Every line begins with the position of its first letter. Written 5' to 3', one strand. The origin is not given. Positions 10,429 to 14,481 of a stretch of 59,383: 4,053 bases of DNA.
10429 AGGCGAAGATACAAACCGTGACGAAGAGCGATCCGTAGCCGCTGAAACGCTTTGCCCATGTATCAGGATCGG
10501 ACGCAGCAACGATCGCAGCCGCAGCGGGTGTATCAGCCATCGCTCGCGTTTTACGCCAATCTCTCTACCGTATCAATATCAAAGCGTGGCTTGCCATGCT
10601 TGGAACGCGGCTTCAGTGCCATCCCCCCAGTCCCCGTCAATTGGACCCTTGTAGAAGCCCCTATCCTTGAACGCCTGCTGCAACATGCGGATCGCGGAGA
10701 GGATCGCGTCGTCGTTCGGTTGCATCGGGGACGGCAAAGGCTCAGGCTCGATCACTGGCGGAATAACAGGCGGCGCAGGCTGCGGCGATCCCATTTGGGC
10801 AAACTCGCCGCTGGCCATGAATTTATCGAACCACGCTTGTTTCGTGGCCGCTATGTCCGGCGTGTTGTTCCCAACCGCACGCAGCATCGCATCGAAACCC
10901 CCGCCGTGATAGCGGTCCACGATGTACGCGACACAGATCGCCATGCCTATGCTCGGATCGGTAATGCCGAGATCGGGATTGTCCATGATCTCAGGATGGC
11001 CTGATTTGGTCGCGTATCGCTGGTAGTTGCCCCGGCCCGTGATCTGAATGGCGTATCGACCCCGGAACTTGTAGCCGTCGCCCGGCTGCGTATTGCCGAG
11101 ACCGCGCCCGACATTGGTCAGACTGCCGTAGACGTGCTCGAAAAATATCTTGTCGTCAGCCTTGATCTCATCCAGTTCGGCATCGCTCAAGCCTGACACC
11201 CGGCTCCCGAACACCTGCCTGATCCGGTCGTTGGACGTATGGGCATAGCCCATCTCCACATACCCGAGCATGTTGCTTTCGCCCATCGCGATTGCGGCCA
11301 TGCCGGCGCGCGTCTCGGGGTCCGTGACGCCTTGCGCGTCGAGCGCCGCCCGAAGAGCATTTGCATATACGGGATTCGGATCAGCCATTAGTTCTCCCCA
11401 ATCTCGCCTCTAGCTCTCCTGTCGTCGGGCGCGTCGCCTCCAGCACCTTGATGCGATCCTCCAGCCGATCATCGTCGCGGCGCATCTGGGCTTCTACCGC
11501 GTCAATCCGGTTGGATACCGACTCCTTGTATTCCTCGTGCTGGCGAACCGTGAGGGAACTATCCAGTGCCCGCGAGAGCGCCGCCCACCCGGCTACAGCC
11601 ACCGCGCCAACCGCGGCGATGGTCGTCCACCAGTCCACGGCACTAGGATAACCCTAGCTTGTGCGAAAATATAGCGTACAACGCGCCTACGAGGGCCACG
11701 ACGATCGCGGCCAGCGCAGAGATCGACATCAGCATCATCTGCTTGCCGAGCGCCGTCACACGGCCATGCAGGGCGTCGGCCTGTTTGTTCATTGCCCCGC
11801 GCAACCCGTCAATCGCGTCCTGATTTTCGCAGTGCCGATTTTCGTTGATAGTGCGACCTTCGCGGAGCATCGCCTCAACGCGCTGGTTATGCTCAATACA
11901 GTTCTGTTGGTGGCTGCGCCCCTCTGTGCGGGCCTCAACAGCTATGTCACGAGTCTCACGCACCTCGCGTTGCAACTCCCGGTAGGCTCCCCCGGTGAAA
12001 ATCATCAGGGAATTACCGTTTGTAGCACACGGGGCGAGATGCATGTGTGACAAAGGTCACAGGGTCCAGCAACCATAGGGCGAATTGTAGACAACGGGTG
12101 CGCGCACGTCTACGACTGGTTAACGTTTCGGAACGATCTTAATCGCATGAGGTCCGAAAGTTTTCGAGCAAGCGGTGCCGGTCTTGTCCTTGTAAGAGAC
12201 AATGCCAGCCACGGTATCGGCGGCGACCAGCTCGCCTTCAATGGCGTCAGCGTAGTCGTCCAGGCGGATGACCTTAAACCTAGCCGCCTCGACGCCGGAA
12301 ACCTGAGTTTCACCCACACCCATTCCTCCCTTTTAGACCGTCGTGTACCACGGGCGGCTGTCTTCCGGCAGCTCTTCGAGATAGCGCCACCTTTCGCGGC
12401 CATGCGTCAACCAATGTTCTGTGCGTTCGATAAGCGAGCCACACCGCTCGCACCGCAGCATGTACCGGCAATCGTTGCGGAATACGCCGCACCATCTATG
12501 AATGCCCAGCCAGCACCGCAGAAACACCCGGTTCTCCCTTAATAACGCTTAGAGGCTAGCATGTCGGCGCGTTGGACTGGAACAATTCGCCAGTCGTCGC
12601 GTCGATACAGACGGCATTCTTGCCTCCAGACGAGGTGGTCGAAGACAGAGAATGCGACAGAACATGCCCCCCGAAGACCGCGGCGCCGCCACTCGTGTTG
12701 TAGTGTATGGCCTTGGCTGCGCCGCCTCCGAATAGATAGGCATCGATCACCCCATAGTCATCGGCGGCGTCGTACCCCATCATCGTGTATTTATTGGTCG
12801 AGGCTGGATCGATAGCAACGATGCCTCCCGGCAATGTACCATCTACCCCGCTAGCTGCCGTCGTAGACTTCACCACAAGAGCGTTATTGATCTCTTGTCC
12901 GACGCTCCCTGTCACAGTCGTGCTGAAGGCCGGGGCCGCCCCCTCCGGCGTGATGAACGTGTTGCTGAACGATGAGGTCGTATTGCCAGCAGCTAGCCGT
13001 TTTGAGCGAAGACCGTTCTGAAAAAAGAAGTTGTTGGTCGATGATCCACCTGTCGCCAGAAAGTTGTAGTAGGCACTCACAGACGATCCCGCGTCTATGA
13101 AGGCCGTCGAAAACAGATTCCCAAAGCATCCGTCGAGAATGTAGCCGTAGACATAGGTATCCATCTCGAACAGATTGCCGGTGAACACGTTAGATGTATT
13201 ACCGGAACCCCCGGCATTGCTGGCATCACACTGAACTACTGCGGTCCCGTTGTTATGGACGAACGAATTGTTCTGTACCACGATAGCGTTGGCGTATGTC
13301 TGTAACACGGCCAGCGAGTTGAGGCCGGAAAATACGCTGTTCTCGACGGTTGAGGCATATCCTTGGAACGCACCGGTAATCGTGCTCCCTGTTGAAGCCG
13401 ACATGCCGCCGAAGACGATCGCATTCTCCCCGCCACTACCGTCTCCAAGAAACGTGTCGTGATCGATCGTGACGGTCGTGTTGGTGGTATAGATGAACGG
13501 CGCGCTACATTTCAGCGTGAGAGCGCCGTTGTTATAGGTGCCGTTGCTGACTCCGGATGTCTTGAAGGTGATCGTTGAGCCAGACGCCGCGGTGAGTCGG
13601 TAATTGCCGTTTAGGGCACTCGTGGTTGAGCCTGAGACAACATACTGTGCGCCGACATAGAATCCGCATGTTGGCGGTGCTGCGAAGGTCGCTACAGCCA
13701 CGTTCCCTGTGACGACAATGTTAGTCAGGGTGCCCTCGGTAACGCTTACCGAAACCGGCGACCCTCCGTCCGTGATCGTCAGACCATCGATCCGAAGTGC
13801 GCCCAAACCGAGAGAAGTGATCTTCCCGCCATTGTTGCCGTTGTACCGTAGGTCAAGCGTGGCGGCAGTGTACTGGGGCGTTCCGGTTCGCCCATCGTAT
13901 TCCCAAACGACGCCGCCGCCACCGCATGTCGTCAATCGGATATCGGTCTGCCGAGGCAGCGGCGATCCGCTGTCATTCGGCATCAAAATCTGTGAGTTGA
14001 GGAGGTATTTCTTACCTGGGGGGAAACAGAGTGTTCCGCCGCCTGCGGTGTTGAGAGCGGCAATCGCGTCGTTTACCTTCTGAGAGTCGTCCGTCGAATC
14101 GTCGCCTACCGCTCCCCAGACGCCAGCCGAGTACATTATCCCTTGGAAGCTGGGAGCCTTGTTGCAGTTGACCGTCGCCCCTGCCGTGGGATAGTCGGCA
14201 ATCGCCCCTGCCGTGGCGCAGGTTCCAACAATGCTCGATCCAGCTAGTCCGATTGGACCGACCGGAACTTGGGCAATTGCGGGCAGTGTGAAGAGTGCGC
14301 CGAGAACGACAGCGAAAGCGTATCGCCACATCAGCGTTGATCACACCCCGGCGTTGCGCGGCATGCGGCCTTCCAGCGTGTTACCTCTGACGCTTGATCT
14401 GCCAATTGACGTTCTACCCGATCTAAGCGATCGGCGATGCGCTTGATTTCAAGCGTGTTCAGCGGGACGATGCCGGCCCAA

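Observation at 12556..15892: Tail-fibre module proteins carry Sec-signal-like N-termini with a shared A|QVP junction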

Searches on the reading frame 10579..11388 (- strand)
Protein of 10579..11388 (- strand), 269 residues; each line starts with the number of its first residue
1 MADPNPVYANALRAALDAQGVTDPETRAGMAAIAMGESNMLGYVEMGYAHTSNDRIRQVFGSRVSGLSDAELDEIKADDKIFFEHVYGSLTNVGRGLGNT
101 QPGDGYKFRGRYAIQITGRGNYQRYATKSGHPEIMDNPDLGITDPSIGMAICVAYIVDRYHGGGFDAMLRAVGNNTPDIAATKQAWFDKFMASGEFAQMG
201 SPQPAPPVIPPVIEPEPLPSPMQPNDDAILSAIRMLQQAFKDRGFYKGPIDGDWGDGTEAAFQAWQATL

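Call 6: search_protein_families(library=pfam, proteins=[window:10579-11388:-], max_evalue=0.01)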
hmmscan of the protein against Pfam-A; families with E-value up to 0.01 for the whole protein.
window:10579-11388:- (269 aa): 3 families
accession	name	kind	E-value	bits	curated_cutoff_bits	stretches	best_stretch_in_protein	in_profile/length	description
PF01471.23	PG_binding_1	-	3.8e-06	27.4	23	1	232-267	4-39/57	Putative peptidoglycan binding domain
PF08823.16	PG_binding_2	-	0.00043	20.9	21.1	1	233-268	18-53/74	Putative peptidoglycan binding domain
PF00182.24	Glyco_hydro_19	-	0.005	17.1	25.5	1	104-153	103-151/232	Chitinase class I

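Call 7: search_protein_families(library=phrogs, proteins=[window:10579-11388:-], max_evalue=0.01)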
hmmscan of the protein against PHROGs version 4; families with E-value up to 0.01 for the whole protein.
window:10579-11388:- (269 aa): 8 families
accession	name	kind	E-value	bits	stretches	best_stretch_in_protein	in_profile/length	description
phrog_181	-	lysis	2.3e-23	84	1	8-151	351-483/769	endolysin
phrog_26317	-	unknown function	2.8e-10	41.2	1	90-140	12-60/119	-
phrog_9506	-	lysis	1.5e-09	38.9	1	96-138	77-119/330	endolysin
phrog_34417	-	unknown function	1.1e-08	35.7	1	96-126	79-109/326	-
phrog_14712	-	moron, auxiliary metabolic gene and host takeover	1.6e-07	31.8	1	96-146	79-136/322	chitinase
phrog_1519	-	lysis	7.8e-05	23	1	94-145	268-319/502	endolysin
phrog_1493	-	lysis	9.2e-05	22.8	1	216-267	241-287/394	endolysin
phrog_2649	-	lysis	0.0051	17.7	1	224-267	175-217/261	endolysin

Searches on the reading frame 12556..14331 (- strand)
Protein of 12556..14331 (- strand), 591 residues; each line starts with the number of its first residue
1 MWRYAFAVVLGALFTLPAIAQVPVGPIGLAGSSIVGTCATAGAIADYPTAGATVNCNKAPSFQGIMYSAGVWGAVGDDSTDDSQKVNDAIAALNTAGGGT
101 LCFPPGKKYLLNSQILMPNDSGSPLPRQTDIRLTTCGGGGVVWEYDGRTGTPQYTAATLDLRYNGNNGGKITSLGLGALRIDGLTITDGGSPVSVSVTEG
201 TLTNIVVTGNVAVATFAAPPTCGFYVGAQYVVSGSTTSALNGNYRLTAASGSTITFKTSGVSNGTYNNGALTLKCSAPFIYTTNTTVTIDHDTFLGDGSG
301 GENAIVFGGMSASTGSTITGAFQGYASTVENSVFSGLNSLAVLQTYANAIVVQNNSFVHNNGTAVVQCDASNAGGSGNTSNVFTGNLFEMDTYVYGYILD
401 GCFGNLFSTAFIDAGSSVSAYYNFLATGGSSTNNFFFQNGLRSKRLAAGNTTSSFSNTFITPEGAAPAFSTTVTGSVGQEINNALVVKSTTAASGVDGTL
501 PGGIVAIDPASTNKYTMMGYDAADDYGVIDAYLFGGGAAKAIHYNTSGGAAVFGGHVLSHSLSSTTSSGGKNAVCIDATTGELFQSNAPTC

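Call 6: search_protein_families(library=pfam, proteins=[window:12556-14331:-], max_evalue=0.01)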
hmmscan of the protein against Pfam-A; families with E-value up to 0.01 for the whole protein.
window:12556-14331:- (591 aa): 1 family
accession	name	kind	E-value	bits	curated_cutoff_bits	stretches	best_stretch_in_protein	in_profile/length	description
PF12708.12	Pect-lyase_RHGA_epim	-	1.3e-05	25.6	27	1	73-116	8-51/213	Rhamnogalacturonase A/epimerase, pectate lyase-like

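Call 7: search_protein_families(library=phrogs, proteins=[window:12556-14331:-], max_evalue=0.01)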
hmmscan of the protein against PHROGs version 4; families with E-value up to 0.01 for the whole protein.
window:12556-14331:- (591 aa): 1 family
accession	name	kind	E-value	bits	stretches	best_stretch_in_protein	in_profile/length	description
phrog_7458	-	tail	6.8e-06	25.6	1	59-119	117-174/732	tail spike protein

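Call 9: search_dna_similar(query=window:12556-14331:-, collection=phages, mode=protein)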
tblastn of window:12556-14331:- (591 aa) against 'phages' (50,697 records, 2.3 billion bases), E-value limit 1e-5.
No match.

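Call 13: find_homologous_proteins(query=window:12556-14331:-)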
Query window:12556-14331:- (591 aa): 10 proteins with E <= 0.001 among 8000 candidates.
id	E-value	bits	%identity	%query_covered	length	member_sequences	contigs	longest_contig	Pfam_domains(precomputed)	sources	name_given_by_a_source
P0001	0.0e+0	1281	100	100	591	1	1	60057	PF12708.13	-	-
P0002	2.9e-83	299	42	81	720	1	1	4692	PF12708.13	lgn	-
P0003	2.4e-73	266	44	67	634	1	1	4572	-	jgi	jgi:hypothetical protein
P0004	3.9e-63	232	37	88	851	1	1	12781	-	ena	-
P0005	8.1e-50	188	37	68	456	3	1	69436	-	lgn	-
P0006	2.2e-36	144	38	49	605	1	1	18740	PF01391.24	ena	-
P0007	1.6e-32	131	33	81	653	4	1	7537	-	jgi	jgi:hypothetical protein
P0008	5.5e-15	73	36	19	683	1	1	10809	-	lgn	-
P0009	2.5e-13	68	28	40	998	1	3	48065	-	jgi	jgi:hypothetical protein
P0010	6.2e-7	47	38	16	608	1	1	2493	-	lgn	-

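Call 77: predict_structure(alignment_id=A4)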
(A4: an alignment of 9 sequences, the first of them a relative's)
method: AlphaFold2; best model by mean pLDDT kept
length: 591 residues; sequences in the alignment: 9
mean_pLDDT: 58.2   pTM: 0.62
mean pLDDT of the five models: 58.2, 57.1, 56.2, 56.1, 54.3
residues with pLDDT >= 90: 57; 70-90: 190; 50-70: 78; < 50: 266
segments of 3 or more residues with pLDDT < 50: 1-61, 144-151, 312-324, 413-591
pLDDT, mean of each block of 10 residues (from residue 1): 31 31 26 27 28 30 65 79 91 84 88 88 73 74 45 71 82 85 85 84 90 90 77 83 80 84 89 88 84 76 78 40 64 78 76 70 67 60 65 61 53 42 39 36 31 30 24 32 32 32 38 44 36 38 30 27 30 37 38 36
secondary structure, 60 per line:
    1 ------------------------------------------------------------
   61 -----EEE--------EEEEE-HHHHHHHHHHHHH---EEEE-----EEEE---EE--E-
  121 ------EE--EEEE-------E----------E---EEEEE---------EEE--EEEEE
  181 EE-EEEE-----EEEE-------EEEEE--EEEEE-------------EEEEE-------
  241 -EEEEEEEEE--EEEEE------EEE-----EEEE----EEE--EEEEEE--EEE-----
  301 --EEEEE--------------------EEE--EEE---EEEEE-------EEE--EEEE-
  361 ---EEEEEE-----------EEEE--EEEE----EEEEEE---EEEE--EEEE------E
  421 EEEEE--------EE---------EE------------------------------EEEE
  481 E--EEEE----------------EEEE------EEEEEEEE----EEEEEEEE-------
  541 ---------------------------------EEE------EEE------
elements in order: E66-68 E77-81 H83-95 E99-102 E108-111 E131-134 E157-161 E171-173 E176-182 E184-187 E193-196 E204-208 E211-215 E229-233 E242-250 E253-257 E264-266 E272-275 E280-282 E285-290 E293-295 E303-307 E328-330 E333-335 E339-343 E351-353 E356-359 E364-369 E381-384 E387-390 E395-400 E404-407 E410-413 E420-425 E477-481 E484-487 E504-507 E514-521 E526-533 E574-576 E583-585

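Call 81: fold_search(model_id=the predicted structure, library=pdb)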
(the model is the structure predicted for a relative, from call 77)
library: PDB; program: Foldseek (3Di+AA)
matches with E <= 10: 265; with E <= 0.001: 38
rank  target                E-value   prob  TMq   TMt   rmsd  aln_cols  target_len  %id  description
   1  8yk1_A                3.2e-07  1.00  0.22  0.17  14.2       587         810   11  Blood group B alpha-1,3-galactosidase AgaBb from Bifidobacterium bifidum, construct 23-844 (released 2024-07-10)
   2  4mr0_B                6.3e-07  1.00  0.25  0.32  11.3       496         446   13  Crystal structure of PfbA, a surface adhesin of Streptococcus pneumoniae (released 2014-02-05)
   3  7jwf_A                1.2e-06  1.00  0.18  0.19  15.2       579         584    7  Crystal structure of PdGH110B D344N in complex with alpha-(1,3)-galactobiose (released 2020-11-04)
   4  9beu_B                1.2e-06  1.00  0.20  0.20  15.0       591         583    8  Structure of GH110B in complex with a lambda-carrageenan oligosaccharide (released 2025-08-27)
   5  9beh_A                2.7e-06  1.00  0.21  0.22  14.3       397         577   11  Structure of GH110A in complex with galactose-6-sulfate (released 2025-08-27)
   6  7jw4_B                3.2e-06  1.00  0.18  0.18  15.8       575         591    7  Crystal structure of PdGH110B in complex with D-galactose (released 2020-11-04)
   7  8pvs_A                4.0e-06  1.00  0.20  0.17  15.8       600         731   10  Targeting extended blood antigens by Akkermansia muciniphila enzymes unveils a missing link for generating universal d (released 2024-02-28)
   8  4mr0_A                4.2e-06  1.00  0.27  0.33  10.4       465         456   13  Crystal structure of PfbA, a surface adhesin of Streptococcus pneumoniae (released 2014-02-05)
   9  7jwf_B                5.6e-06  1.00  0.21  0.21  14.7       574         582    7  Crystal structure of PdGH110B D344N in complex with alpha-(1,3)-galactobiose (released 2020-11-04)
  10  3zpp                  1.4e-05  1.00  0.19  0.26  13.3       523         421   11  Structure of the Streptococcus pneumoniae surface protein and adhesin PfbA (released 2013-05-29)
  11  4y9v_A                1.7e-05  0.99  0.17  0.16  16.7       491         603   11  Gp54 tailspike of Acinetobacter baumannii bacteriophage AP22 in complex with A. baumannii capsular saccharide (released 2017-02-01)
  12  9ozl_B                1.8e-05  1.00  0.28  0.46   9.9       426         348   12  Crystal structure of the polysaccharide lyase RbmB from Vibrio cholerae (released 2026-03-11)
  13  9beu_A                2.0e-05  1.00  0.19  0.19  14.9       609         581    7  Structure of GH110B in complex with a lambda-carrageenan oligosaccharide (released 2025-08-27)
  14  7w1c_A                3.3e-05  0.99  0.16  0.15  16.8       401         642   10  Crystal structure of Klebsiella pneumoniae K1 capsule-specific polysaccharide lyase in a P1 crystal form (released 2022-05-18)
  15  7w1c_B                3.8e-05  0.97  0.15  0.14  17.2       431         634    9  Crystal structure of Klebsiella pneumoniae K1 capsule-specific polysaccharide lyase in a P1 crystal form (released 2022-05-18)
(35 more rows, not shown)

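Call 107: search_protein_families(library=pfam, proteins=[P0007], max_evalue=0.1)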
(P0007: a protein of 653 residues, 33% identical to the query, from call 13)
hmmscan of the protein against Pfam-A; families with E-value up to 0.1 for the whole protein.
P0007 (653 aa): 0 families
